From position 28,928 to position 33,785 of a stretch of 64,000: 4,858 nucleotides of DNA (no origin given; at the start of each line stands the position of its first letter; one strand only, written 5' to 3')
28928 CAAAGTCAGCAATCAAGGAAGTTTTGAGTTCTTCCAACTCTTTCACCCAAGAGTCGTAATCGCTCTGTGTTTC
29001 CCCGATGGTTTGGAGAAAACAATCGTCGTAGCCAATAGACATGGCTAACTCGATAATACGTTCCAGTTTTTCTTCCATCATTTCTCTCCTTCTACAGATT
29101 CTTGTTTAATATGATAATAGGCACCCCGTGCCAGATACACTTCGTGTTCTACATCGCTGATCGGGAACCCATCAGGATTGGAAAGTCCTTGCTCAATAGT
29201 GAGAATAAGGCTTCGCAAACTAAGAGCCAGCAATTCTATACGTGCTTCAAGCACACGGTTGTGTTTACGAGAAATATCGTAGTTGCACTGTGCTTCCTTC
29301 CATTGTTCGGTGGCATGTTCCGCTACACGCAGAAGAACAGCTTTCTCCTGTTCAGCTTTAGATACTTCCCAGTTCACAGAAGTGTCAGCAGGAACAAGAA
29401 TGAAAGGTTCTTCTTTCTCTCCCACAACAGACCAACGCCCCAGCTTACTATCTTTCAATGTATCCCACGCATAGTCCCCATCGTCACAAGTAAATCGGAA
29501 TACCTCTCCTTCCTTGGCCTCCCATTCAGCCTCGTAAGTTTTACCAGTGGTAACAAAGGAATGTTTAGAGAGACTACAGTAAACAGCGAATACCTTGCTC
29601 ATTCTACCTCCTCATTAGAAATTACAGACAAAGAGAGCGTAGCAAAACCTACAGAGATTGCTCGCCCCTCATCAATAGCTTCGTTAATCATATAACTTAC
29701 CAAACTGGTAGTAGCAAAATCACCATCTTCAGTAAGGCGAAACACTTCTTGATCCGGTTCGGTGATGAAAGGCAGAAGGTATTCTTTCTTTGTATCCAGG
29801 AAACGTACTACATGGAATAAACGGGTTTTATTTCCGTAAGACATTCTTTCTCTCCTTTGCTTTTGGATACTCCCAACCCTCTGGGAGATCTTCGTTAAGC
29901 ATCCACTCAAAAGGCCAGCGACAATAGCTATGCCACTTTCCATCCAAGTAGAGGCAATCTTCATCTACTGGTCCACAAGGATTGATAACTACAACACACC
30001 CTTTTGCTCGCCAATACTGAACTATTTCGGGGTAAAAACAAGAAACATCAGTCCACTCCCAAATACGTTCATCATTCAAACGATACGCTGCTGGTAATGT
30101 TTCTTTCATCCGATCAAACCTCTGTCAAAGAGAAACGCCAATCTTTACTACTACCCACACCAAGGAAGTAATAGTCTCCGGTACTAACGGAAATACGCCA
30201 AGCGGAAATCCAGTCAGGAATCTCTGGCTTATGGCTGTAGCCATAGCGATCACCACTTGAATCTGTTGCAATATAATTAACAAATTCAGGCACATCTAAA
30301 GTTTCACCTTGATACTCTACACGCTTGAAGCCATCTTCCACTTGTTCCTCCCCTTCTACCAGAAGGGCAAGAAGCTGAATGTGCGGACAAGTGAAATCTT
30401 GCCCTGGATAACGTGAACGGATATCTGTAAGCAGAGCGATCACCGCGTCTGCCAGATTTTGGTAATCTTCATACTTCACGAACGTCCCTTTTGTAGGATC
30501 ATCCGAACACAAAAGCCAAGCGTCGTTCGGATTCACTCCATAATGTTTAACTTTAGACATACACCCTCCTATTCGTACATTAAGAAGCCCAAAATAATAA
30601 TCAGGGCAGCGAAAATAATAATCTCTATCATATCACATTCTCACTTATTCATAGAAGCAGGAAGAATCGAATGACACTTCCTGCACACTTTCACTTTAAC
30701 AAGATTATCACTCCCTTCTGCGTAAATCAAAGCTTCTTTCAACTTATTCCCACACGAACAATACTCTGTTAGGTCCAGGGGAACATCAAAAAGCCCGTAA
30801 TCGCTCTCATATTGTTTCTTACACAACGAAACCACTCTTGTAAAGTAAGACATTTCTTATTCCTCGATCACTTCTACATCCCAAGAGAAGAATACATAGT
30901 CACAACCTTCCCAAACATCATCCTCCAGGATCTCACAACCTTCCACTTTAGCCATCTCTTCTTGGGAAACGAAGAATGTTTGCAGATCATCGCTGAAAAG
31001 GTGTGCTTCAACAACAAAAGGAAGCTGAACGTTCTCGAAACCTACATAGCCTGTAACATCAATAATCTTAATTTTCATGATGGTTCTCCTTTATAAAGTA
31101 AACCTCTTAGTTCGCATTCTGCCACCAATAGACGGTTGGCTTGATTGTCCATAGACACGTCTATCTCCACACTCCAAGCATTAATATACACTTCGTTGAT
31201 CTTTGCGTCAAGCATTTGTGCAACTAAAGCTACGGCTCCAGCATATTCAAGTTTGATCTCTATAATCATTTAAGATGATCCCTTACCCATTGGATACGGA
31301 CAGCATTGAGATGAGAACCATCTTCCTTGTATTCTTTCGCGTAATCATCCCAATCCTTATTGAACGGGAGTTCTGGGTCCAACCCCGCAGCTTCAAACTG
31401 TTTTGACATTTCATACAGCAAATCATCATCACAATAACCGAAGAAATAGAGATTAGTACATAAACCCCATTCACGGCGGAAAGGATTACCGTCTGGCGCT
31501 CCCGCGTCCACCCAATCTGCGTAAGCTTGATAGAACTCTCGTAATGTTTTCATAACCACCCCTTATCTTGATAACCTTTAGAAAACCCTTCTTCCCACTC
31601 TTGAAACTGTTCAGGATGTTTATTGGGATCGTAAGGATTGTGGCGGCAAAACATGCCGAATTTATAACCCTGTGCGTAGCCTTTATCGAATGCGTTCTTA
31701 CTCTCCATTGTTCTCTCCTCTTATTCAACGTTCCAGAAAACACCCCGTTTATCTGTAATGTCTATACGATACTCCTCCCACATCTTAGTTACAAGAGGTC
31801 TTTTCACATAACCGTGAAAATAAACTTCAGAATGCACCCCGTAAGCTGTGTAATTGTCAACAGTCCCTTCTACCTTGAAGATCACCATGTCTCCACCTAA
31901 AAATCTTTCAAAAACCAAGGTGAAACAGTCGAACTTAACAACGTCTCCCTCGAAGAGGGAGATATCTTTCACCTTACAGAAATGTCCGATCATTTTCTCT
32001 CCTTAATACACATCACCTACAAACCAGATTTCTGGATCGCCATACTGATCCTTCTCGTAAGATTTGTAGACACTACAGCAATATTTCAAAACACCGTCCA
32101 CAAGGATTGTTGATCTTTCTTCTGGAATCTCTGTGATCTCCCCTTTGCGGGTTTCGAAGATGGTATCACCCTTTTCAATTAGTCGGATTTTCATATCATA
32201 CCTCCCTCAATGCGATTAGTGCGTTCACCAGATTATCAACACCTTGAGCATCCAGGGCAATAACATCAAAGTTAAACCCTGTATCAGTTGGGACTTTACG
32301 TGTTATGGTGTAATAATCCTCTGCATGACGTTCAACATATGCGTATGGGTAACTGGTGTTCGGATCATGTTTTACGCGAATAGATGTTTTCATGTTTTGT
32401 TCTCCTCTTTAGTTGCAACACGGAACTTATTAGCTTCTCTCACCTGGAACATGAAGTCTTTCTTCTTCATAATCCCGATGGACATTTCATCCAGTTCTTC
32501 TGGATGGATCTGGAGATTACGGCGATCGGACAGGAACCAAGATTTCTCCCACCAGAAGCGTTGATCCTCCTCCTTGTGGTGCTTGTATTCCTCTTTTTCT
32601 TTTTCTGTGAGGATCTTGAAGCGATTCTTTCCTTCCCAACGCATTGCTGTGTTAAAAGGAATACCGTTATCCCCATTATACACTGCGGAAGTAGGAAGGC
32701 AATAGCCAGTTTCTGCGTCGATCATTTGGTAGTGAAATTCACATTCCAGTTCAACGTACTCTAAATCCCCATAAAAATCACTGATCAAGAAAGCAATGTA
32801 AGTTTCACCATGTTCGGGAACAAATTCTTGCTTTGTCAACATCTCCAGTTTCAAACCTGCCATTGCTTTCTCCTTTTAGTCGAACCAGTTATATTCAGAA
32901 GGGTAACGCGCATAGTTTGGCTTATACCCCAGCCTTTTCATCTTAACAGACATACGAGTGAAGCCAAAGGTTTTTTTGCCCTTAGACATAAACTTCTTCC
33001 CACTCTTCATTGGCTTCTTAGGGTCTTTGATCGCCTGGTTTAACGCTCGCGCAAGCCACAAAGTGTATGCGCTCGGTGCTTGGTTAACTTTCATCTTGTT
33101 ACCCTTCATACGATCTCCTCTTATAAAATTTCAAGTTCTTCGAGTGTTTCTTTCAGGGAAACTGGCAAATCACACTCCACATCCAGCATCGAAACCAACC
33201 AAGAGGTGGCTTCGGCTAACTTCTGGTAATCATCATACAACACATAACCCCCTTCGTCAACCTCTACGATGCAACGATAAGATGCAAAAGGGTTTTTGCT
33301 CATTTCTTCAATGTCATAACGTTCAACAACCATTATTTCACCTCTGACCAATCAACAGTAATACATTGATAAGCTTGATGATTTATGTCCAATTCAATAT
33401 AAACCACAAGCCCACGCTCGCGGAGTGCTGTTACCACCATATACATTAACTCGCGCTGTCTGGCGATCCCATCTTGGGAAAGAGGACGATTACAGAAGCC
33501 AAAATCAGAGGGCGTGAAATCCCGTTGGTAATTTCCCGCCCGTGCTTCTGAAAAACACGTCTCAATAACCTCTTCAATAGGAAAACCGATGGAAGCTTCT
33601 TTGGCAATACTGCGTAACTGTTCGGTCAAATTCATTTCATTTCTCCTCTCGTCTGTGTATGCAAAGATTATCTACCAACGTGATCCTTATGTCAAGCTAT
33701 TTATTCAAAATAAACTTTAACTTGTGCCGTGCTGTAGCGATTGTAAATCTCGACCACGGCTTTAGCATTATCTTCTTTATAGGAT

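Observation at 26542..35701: Several additional small paralog families point to duplication-driven expansion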

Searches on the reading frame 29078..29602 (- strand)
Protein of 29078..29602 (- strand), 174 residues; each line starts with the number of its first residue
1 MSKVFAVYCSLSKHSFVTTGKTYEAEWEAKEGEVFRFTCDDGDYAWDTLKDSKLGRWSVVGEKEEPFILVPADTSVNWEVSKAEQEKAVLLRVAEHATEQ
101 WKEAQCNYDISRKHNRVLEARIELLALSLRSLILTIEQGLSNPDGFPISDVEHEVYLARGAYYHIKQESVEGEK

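Call 87: search_protein_families(library=pfam, max_evalue=0.001, proteins=[window:29078-29602:-])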
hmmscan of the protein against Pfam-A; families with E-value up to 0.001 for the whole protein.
window:29078-29602:- (174 aa): 0 families

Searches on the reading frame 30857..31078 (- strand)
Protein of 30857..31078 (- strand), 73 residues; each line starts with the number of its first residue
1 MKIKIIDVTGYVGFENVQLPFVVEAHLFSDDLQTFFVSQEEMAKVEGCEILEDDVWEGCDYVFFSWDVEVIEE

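Call 8: search_protein_families(library=pfam, max_evalue=0.1, proteins=[window:30857-31078:-])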
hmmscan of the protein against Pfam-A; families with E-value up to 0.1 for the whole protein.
window:30857-31078:- (73 aa): 0 families

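Call 9: search_protein_families(library=phrogs, max_evalue=0.01, proteins=[window:30857-31078:-])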
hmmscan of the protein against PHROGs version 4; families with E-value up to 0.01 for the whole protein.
window:30857-31078:- (73 aa): 3 families
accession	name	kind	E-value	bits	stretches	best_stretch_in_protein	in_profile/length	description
phrog_15322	-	unknown function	7.8e-31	107.4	1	1-73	1-73/73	-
phrog_13367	-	unknown function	6.8e-10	40.2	1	1-73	1-74/74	-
phrog_7345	-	unknown function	0.0005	21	1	1-33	1-33/66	-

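Call 84: search_protein_families(library=ncbifam, max_evalue=0.01, proteins=[window:30857-31078:-])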
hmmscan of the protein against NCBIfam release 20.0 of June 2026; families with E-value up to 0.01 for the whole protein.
window:30857-31078:- (73 aa): 0 families

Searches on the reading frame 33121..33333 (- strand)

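Call 8: search_protein_families(library=pfam, max_evalue=0.1, proteins=[window:33121-33333:-])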
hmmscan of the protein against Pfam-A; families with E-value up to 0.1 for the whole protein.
window:33121-33333:- (70 aa): 0 families

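Call 9: search_protein_families(library=phrogs, max_evalue=0.01, proteins=[window:33121-33333:-])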
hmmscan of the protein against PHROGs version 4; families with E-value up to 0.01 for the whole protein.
window:33121-33333:- (70 aa): 1 family
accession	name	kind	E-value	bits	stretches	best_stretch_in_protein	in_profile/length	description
phrog_22975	-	unknown function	2.2e-08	35.1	1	24-70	99-145/145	-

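Call 84: search_protein_families(library=ncbifam, max_evalue=0.01, proteins=[window:33121-33333:-])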
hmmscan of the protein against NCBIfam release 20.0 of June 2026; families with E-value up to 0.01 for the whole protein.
window:33121-33333:- (70 aa): 0 families

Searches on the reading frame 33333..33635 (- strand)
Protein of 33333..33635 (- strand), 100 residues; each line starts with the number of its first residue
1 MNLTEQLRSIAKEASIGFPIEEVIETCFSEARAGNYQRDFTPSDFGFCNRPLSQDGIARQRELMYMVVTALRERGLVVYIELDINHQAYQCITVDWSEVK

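Call 8: search_protein_families(library=pfam, max_evalue=0.1, proteins=[window:33333-33635:-])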
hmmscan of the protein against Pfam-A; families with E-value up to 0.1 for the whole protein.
window:33333-33635:- (100 aa): 0 families

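Call 9: search_protein_families(library=phrogs, max_evalue=0.01, proteins=[window:33333-33635:-])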
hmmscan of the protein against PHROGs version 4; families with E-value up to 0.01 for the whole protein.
window:33333-33635:- (100 aa): 2 families
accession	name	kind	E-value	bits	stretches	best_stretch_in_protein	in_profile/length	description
phrog_15686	-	unknown function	6.9e-34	117.4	1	1-97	1-99/99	-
phrog_37387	-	unknown function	2.6e-07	31.4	1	24-81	109-166/184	-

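Call 29: find_related_loci(query=A1, collection=viral_contigs, flank=10000)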
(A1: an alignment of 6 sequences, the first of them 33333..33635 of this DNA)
Query A1 (100 aa) in viral_contigs; peptide patterns used: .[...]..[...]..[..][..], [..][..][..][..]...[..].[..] (x = any residue, [..] = any of these).
50 stretches matched a pattern; 3 encode a relative of the query (tblastn E <= 1e-3); 3 distinct loci.
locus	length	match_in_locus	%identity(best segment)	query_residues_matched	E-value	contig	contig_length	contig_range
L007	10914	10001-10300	96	1-100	1e-64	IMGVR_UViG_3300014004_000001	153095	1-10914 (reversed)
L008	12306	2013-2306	40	1-96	4e-21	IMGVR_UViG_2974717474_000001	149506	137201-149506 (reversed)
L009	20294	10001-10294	39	1-96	1e-20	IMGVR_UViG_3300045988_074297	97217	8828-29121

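Call 39: find_homologous_proteins(query=A1, max_evalue=0.001)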
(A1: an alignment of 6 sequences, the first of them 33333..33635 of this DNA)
Query A1 (6 sequences) (100 aa, profile of the alignment): 11 proteins with E <= 0.001 among 279 candidates.
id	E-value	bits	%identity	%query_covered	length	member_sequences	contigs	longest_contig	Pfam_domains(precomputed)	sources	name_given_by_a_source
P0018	1.0e-40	155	65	100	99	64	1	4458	-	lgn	-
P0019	9.7e-40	152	67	100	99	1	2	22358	-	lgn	-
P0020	3.1e-39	151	67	100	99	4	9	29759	-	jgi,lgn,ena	jgi:hypothetical protein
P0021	1.1e-38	149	97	100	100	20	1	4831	-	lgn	-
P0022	6.4e-38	147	39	96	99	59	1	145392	-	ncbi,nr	ncbi:hypothetical protein ESCO9_00074 [Escherichia phage vB_EcoM_ESCO9]|nr:hypothetical protein ESCO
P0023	7.2e-37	143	64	100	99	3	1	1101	-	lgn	-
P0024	2.5e-35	138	64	100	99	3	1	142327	-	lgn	-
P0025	2.7e-29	119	67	64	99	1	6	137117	-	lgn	-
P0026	2.8e-28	116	37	78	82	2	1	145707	-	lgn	-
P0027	8.2e-28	114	58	74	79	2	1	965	-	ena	-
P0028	2.3e-7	49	34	38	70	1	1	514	-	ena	-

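Call 44: search_solved_structures(query=A1, max_evalue=1)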
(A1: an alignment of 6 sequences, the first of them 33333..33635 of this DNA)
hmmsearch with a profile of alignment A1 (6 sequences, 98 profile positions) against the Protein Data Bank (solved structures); distinct sequences matched with E-value up to 1: 1.
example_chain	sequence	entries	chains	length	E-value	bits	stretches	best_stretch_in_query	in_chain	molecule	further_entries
8phq_AA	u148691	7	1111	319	0.069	16.4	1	13-82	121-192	Major capsid protein | Cytosolic protein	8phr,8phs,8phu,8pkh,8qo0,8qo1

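Call 50: predict_structure(alignment_id=A4)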
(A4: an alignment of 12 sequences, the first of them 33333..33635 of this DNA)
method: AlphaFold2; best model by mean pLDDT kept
length: 100 residues; sequences in the alignment: 12
mean_pLDDT: 82.6   pTM: 0.73
mean pLDDT of the five models: 82.6, 81.7, 79.7, 79.3, 78.2
residues with pLDDT >= 90: 31; 70-90: 52; 50-70: 17; < 50: 0
segments of 3 or more residues with pLDDT < 50: none
pLDDT, mean of each block of 10 residues (from residue 1): 67 65 82 87 89 90 90 89 86 82
secondary structure, 60 per line:
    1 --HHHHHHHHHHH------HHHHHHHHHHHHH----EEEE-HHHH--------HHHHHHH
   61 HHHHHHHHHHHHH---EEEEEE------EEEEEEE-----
elements in order: H3-13 H20-32 E37-40 H42-45 H54-73 E77-82 E89-95

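Call 52: fold_search(model_id=the predicted structure, library=pdb)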
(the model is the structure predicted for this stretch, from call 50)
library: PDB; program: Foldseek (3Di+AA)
matches with E <= 10: 344; with E <= 0.001: 0
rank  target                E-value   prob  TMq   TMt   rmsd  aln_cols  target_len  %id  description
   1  6uhc_A                3.1e-01  0.09  0.18  0.08  16.0        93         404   10  CryoEM structure of human Arp2/3 complex with bound NPFs (released 2020-07-01)
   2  7mwr_B                3.3e-01  0.23  0.32  0.16  11.6        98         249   17  Structure of De Novo designed beta sheet heterodimer LHD101A53/B4 (released 2022-01-19)
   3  4jd2_A                3.3e-01  0.12  0.21  0.09  14.6        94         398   12  Crystal structure of Bos taurus Arp2/3 complex binding with Mus musculus GMF (released 2013-07-17)
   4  6dec_H                3.5e-01  0.13  0.22  0.09  14.7        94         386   12  Crystal structure of Bos taurus Arp2/3 complex binding with C-terminus of Homo sapiens SPIN90 (released 2018-10-24)
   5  2p9i_A                3.7e-01  0.11  0.21  0.08  15.0        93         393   12  Crystal Structure of bovine Arp2/3 Complex co-crystallized with ADP and crosslinked with gluteraldehyde (released 2007-05-29)
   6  3ukr_A                4.0e-01  0.11  0.21  0.08  15.2        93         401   13  Crystal structure of Bos taurus Arp2/3 complex with bound inhibitor CK-666 (released 2013-02-13)
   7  7mwr_A                4.2e-01  0.25  0.32  0.19   8.4       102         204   18  Structure of De Novo designed beta sheet heterodimer LHD101A53/B4 (released 2022-01-19)
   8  1tyq_A                4.2e-01  0.10  0.21  0.08  15.0        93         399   12  Crystal structure of Arp2/3 complex with bound ATP and calcium (released 2004-11-09)
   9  2a1s_A                4.5e-01  0.16  0.31  0.12  14.5        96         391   14  Crystal structure of native PARN nuclease domain (released 2005-12-20)
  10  9i2b_A                4.5e-01  0.10  0.21  0.09  14.7        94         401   12  SPIN90-Arp2/3 nucleated bidirectional actin filaments (released 2025-09-03)
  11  1ug8_MODEL_1_A        5.8e-01  0.33  0.36  0.39   4.8        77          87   14  NMR structure of the R3H domain from Poly(A)-specific Ribonuclease (released 2004-08-17)
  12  4xei_A                6.1e-01  0.09  0.22  0.09  15.1        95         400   12  Orthorhombic isomorph of bovine Arp2/3 complex (released 2015-09-02)
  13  5czc_B                7.0e-01  0.21  0.32  0.12   9.2        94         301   14  The structure of VinK (released 2016-02-03)
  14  3ule_A                7.4e-01  0.08  0.21  0.08  14.7        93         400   13  Structure of Bos taurus Arp2/3 complex with bound inhibitor CK-869 and ATP (released 2013-02-13)
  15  2p9k_A                7.9e-01  0.08  0.21  0.09  14.1        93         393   12  Crystal structure of bovine Arp2/3 complex co-crystallized with ATP and crosslinked with glutaraldehyde (released 2007-05-29)
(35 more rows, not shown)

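Call 55: fold_search(model_id=the predicted structure, library=viral)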
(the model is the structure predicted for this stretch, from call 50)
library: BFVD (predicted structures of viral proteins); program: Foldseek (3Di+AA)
matches with E <= 10: 704; with E <= 0.001: 1
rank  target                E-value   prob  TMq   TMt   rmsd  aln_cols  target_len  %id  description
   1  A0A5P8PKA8            3.4e-04  1.00  0.77  0.79   2.6       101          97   24  Uncharacterized protein [Klebsiella phage AmPh_EK29]
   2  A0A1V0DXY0            1.3e-03  1.00  0.56  0.55   5.1       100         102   19  Uncharacterized protein [Yersinia phage fHe-Yen9-01]
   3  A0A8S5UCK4            6.4e-03  0.99  0.47  0.50   6.9       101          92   21  Uncharacterized protein [Siphoviridae sp. ctgN495]
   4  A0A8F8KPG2            1.4e-02  0.99  0.51  0.41   4.7        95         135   13  Uncharacterized protein [Clandestinovirus]
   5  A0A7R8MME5            1.6e-02  0.99  0.47  0.51   8.6        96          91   14  Uncharacterized protein [Klebsiella phage vB_KaS-Veronica]
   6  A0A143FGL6            1.8e-02  0.99  0.52  0.46  10.2       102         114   14  (no name in the UniProt tables at hand)
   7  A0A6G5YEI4            1.8e-02  0.93  0.46  0.36   7.8       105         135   20  (no name in the UniProt tables at hand)
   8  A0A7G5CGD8            2.5e-02  0.99  0.52  0.53   7.0        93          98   15  (no name in the UniProt tables at hand)
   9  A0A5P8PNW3            3.0e-02  0.99  0.53  0.58   6.9        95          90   17  (no name in the UniProt tables at hand)
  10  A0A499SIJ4            3.2e-02  0.97  0.50  0.53   9.5        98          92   19  (no name in the UniProt tables at hand)
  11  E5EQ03                3.2e-02  0.89  0.45  0.40   7.1       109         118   14  Uncharacterized protein [Acinetobacter phage Acj9]
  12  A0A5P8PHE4            3.7e-02  0.97  0.48  0.42   8.5       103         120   12  Uncharacterized protein [Serratia phage Muldoon]
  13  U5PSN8                4.2e-02  0.82  0.43  0.43   7.0       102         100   15  Uncharacterized protein [Bacillus phage CampHawk]
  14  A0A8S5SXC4            4.2e-02  0.80  0.42  0.35   8.4       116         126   16  Uncharacterized protein [Siphoviridae sp. ctZHD14]
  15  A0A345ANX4            4.4e-02  0.95  0.49  0.48   7.9       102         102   16  (no name in the UniProt tables at hand)
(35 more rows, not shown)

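Call 84: search_protein_families(library=ncbifam, max_evalue=0.01, proteins=[window:33333-33635:-])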
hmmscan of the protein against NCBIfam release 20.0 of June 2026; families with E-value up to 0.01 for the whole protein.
window:33333-33635:- (100 aa): 0 families

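Call 85: search_protein_representatives(alignment_id=A4)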
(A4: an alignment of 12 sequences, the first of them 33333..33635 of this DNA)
Query: 12 sequences, 99 profile positions. Proteins with E-value up to 0.001 (for the whole library): 11; up to 1e-10: 5; up to 1e-30: 2. The best 11 are listed.
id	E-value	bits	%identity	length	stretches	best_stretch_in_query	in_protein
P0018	2.8e-49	181.4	-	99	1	1-99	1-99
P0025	5.9e-41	154.7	-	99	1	1-96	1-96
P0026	7.3e-30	119.1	-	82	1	19-96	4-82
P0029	1.0e-24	102.5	-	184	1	2-96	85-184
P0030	8.0e-20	86.9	-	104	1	1-98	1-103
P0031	5.5e-10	55.3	-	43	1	1-33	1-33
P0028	3.7e-07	46.2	-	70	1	53-96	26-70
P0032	5.6e-06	42.4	-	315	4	29-68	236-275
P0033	2.2e-05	40.6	-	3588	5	33-65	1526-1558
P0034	2.3e-05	40.5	-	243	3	29-69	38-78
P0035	3.7e-04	36.6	-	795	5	5-41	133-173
